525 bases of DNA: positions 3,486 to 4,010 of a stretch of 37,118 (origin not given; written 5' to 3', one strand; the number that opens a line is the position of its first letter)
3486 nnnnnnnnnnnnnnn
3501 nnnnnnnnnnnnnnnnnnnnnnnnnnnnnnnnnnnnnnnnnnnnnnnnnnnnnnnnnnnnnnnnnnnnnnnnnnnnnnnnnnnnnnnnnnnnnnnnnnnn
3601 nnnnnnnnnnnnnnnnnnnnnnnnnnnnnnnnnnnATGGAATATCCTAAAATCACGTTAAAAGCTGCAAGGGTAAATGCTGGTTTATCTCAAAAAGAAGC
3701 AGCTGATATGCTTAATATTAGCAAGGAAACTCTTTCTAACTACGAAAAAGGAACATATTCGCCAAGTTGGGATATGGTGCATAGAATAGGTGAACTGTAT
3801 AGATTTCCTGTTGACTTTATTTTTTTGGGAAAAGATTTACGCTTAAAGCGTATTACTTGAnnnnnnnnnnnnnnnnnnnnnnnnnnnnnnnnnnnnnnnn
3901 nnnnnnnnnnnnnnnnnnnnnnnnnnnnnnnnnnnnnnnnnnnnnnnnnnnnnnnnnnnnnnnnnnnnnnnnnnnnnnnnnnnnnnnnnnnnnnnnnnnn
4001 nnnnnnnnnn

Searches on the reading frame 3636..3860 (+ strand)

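Call 3: search_protein_families(library=pfam, proteins=[window:3636-3860:+], max_evalue=0.01)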
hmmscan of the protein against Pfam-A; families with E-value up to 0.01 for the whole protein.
window:3636-3860:+ (74 aa): 10 families
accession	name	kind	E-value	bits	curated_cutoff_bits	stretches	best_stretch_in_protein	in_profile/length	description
PF13560.12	HTH_31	-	1.9e-13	50.9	27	1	7-59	5-58/64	Helix-turn-helix domain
PF01381.28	HTH_3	-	5.7e-13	49.1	23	1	8-61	1-54/55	Helix-turn-helix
PF12844.13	HTH_19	-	4.3e-09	36.6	30.2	1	8-66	4-62/64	Helix-turn-helix domain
PF13413.12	HTH_25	-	3.8e-05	23.9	24.6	1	7-42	1-36/62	Helix-turn-helix domain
PF04545.22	Sigma70_r4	-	0.0017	18.2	24.1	1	14-37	18-41/50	Sigma-70, region 4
PF12728.13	HTH_17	-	0.002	18.8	27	1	17-36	2-21/51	Helix-turn-helix domain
PF13412.12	HTH_24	-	0.0035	17.3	21.9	1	8-35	9-36/48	Winged helix-turn-helix DNA-binding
PF05225.22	HTH_psq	-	0.0037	17.4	20.4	1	15-42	14-42/45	helix-turn-helix, Psq domain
PF13384.12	HTH_23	-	0.0067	16.7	24.6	1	13-35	14-36/50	Homeodomain-like domain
PF00196.25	GerE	-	0.0073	16.4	23.5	1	13-38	14-39/57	Bacterial regulatory proteins, luxR family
